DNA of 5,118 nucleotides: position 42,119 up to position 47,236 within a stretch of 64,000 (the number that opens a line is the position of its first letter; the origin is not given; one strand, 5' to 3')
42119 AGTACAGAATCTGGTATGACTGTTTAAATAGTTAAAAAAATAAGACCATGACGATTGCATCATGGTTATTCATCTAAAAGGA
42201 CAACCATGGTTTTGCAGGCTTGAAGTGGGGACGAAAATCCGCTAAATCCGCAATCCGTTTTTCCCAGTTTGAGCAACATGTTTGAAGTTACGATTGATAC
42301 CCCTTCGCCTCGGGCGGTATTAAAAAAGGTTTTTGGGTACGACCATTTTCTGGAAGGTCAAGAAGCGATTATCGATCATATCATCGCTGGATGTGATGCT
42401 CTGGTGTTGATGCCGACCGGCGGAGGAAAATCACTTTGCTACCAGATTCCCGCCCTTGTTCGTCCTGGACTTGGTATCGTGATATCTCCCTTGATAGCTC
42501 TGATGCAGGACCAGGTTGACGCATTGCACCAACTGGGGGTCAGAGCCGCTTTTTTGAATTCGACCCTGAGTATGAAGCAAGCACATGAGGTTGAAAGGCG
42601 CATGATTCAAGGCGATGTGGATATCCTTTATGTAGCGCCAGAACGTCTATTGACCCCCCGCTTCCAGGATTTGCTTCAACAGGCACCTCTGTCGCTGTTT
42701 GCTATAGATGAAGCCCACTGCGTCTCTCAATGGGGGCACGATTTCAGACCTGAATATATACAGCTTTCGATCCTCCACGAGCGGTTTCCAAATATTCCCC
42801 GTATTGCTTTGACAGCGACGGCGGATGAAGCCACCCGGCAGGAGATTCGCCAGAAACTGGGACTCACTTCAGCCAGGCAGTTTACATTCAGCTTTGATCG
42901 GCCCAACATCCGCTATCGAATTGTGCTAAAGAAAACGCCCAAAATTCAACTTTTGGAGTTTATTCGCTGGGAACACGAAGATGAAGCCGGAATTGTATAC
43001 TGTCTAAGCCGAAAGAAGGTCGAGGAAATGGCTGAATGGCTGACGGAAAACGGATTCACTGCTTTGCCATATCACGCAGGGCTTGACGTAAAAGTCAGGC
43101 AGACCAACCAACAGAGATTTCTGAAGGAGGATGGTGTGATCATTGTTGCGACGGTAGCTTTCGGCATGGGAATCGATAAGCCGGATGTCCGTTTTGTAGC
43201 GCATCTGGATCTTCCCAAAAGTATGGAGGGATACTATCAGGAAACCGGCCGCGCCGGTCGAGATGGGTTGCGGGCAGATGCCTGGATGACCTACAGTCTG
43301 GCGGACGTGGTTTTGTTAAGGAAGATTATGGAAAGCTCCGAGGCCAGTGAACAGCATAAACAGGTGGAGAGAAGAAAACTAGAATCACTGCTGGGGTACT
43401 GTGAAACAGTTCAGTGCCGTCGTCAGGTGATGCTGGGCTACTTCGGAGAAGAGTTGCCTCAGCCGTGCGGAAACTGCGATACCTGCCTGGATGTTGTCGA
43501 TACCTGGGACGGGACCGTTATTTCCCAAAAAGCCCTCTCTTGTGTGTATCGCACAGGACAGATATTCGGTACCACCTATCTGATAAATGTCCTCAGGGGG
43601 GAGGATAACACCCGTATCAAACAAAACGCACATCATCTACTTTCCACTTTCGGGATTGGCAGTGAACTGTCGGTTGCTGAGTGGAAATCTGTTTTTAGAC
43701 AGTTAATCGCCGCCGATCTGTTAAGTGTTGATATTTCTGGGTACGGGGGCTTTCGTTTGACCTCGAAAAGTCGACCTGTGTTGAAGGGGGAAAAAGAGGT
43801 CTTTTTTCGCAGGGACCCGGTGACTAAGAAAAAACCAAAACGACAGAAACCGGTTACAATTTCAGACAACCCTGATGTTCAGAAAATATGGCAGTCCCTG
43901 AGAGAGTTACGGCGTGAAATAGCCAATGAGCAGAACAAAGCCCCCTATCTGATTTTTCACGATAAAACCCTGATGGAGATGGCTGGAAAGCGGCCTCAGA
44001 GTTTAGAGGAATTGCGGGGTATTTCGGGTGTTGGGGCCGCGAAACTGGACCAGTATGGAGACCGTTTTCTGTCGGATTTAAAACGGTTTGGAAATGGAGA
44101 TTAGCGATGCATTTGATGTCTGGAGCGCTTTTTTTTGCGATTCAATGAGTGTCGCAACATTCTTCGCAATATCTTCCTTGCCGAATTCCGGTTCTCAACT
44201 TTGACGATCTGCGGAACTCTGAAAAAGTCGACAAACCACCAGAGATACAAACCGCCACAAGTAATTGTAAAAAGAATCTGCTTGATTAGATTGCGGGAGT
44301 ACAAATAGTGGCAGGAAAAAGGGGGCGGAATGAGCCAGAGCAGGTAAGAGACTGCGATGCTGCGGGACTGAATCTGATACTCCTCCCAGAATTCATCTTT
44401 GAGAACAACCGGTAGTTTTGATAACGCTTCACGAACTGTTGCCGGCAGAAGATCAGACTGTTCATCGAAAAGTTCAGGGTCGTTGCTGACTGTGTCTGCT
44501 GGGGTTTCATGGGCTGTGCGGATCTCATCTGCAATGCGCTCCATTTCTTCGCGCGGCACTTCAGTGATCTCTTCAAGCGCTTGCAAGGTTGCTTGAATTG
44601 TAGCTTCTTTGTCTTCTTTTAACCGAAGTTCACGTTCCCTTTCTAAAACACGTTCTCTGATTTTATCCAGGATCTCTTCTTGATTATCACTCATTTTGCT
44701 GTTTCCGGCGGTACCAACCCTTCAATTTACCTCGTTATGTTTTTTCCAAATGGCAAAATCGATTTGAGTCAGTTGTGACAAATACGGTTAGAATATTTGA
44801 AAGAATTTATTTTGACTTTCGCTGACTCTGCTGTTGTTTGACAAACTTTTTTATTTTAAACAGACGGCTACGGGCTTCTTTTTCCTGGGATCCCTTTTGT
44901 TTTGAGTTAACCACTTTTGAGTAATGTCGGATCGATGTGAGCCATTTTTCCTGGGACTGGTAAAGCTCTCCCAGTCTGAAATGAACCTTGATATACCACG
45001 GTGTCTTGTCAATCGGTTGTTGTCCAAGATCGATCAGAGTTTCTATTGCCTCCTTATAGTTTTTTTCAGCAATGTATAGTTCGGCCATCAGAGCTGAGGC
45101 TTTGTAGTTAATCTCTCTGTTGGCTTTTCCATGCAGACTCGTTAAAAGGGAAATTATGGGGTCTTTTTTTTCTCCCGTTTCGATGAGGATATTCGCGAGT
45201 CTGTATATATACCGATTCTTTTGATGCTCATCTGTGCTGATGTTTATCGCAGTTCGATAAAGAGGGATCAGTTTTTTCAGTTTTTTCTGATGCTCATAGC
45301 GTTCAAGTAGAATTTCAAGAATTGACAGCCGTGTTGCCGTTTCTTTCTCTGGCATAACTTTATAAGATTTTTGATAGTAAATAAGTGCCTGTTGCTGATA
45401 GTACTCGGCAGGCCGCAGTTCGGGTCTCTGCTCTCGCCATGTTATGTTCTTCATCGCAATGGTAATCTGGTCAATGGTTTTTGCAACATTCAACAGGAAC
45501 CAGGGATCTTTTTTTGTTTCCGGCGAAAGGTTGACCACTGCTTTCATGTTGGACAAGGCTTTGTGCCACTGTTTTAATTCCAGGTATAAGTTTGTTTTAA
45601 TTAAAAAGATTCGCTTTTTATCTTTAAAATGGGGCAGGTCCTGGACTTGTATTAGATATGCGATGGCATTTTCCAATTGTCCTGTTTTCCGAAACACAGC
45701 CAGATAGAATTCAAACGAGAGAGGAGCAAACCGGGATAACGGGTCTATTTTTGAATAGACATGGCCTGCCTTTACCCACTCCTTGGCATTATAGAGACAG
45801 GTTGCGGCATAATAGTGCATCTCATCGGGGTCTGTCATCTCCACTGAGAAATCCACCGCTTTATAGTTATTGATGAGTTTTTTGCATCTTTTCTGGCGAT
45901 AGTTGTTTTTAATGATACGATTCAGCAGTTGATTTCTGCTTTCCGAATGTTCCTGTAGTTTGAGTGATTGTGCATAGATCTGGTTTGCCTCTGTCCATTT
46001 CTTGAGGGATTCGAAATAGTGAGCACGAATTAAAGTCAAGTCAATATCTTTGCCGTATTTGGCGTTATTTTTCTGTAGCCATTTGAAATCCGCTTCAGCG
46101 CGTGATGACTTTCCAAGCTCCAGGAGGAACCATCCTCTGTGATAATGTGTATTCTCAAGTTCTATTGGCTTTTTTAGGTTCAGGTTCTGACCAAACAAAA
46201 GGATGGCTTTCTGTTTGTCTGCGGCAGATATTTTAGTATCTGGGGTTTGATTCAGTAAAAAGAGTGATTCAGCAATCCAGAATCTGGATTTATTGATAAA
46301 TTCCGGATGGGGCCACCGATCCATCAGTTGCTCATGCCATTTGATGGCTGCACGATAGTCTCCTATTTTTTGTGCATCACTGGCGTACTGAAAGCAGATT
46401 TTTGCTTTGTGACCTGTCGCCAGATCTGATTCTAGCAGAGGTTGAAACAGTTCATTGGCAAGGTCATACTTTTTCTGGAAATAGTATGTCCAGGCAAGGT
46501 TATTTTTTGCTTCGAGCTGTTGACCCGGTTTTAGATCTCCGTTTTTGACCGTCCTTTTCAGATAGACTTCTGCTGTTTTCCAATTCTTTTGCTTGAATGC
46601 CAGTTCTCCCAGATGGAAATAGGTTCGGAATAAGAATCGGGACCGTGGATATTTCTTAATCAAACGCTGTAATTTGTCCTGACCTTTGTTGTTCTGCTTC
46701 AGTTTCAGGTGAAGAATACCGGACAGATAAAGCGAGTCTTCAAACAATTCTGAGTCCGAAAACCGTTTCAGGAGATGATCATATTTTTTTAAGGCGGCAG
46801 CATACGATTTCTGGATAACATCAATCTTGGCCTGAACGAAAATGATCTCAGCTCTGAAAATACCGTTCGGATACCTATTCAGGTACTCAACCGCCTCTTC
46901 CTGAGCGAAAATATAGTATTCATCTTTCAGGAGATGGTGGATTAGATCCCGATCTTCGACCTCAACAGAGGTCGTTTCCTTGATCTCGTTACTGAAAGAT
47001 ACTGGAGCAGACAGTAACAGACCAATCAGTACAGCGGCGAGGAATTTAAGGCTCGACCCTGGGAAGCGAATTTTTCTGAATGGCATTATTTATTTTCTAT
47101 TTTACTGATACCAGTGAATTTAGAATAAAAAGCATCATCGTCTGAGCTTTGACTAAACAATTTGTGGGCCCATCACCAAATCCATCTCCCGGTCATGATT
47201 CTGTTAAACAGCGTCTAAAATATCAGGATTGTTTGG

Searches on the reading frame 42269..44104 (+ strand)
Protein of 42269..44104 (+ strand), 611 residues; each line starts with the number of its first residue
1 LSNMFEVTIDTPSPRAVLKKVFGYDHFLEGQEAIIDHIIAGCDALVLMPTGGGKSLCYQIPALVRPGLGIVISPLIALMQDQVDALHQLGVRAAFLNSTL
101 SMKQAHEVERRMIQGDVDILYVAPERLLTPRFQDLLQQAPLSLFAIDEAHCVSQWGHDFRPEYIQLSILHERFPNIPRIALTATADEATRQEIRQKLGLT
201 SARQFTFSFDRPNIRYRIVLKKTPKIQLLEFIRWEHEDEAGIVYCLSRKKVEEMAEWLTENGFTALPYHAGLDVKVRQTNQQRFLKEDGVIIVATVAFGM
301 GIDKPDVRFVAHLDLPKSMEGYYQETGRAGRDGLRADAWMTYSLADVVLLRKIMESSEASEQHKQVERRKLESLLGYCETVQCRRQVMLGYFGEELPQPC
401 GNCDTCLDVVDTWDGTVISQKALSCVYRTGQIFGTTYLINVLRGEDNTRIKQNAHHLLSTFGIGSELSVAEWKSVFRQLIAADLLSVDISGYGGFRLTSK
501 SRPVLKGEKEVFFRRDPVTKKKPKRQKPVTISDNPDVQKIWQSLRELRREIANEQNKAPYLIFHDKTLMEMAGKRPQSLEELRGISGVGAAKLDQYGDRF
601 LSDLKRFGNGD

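Call 22: search_protein_families(library=ncbifam, proteins=[window:42269-44104:+], max_evalue=0.00001)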
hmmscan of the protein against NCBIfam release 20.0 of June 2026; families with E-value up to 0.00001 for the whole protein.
window:42269-44104:+ (611 aa): 17 families
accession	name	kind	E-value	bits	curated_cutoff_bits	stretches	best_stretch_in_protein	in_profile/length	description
TIGR01389.1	recQ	equivalog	4.2e-247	821.3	640.2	1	16-603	3-587/591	DNA helicase RecQ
NF008279.0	PRK11057.1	equivalog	1.7e-214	713.7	1015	1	12-604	11-599/608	ATP-dependent DNA helicase RecQ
TIGR00614.1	recQ_fam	subfamily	3.4e-159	530.6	219.8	1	17-465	2-468/470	RecQ family ATP-dependent DNA helicase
NF041063.1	DpdF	equivalog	1.1e-54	186.3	550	1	17-354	130-494/813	protein DpdF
NF008394.0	PRK11192.1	equivalog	9.5e-18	64.2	507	1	223-358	232-367/441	ATP-dependent RNA helicase SrmB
NF053631.1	RNA_helic_CshA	equivalog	2.7e-16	59.5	646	1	22-359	17-358/434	degradosome RNA helicase CshA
NF008744.0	PRK11776.1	equivalog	2.1e-14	53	524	1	22-370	22-374/460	ATP-dependent RNA helicase DbpA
NF053711.1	RNA_heli_RhlE1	exception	3.7e-14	52.3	750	1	31-349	28-355/434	RNA helicase RhlE1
TIGR04121.1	DEXH_lig_assoc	equivalog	9.3e-12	43.5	850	1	31-331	18-345/804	ligase-associated DNA damage response DEXH box helicase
NF008642.0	PRK11634.1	equivalog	9.8e-12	44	989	1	22-353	24-360/628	DEAD/DEAH family ATP-dependent RNA helicase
NF053636.1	DDHlcsCsdAPsy1082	equivalog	1.3e-09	37.2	890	1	227-336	232-341/512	DEAD/DEAH box helicase CsdA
NF007882.0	PRK10590.1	equivalog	3e-08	33.1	743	1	113-353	122-360/456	ATP-dependent RNA helicase RhlE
TIGR03817.1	DECH_helic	hypoth_equivalog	9.4e-08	30.7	874.1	0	24-126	34-139/742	helicase/secretion neighborhood putative DEAH-box helicase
NF003419.0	PRK04837.1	equivalog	2.6e-07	29.7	588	1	223-335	241-353/424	ATP-dependent RNA helicase RhlB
NF010338.0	PRK13767.1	equivalog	3e-06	25.8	849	0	267-331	320-384/877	ATP-dependent helicase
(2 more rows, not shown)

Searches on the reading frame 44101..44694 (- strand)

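Call 53: search_protein_families(library=pfam, proteins=[window:44101-44694:-], max_evalue=0.00001)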
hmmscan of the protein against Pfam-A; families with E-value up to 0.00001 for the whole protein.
window:44101-44694:- (197 aa): 1 family
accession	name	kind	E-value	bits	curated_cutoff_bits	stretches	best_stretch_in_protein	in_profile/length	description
PF05154.21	TM2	-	2.9e-06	27.8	27.9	1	110-158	2-51/51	TM2 domain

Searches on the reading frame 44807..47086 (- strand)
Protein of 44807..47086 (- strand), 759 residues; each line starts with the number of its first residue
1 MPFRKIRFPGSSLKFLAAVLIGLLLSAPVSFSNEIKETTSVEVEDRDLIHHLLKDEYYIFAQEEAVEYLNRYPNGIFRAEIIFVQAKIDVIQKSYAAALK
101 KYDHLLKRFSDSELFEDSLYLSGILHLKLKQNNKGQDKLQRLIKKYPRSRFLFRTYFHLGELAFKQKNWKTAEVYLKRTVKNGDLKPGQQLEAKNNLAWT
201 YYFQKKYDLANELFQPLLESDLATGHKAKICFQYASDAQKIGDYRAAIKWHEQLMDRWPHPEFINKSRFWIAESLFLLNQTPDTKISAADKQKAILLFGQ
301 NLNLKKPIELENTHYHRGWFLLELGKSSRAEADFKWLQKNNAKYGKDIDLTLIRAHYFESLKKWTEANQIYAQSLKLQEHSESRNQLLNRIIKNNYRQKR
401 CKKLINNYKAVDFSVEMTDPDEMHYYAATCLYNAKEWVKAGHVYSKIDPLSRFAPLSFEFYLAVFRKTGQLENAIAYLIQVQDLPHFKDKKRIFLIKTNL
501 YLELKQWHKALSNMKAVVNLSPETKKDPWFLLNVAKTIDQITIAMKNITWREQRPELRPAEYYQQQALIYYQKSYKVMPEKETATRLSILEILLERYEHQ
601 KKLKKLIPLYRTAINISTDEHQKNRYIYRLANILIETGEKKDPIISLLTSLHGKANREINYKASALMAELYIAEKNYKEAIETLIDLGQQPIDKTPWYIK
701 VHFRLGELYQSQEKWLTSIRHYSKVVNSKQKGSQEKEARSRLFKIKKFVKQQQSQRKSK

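Call 55: search_protein_families(library=pfam, proteins=[window:44807-47086:-], max_evalue=0.00001)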
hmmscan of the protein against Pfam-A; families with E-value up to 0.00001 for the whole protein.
window:44807-47086:- (759 aa): 8 families
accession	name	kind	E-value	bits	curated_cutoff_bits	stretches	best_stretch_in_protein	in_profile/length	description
PF13174.12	TPR_6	-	1.3e-17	63.5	26.3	0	117-149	1-33/33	Tetratricopeptide repeat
PF07719.23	TPR_2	-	7.2e-15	54.3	27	0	192-215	2-25/34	Tetratricopeptide repeat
PF13424.12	TPR_12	-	8.4e-13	48.8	30.1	0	153-215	3-69/77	Tetratricopeptide repeat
PF14559.12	TPR_19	-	1.8e-11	44.6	25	0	647-688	13-52/68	Tetratricopeptide repeat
PF12895.13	ANAPC3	-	7.1e-08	33.1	27.2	0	93-178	3-81/82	Anaphase-promoting complex, cyclosome, subunit 3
PF13428.12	TPR_14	-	7.5e-08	32.8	23.5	0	665-689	5-29/44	Tetratricopeptide repeat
PF13432.12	TPR_16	-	1.5e-07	32.2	32.7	0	122-181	3-59/65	Tetratricopeptide repeat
PF13176.12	TPR_7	-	1e-06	28.8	27.9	0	240-255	11-26/36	Tetratricopeptide repeat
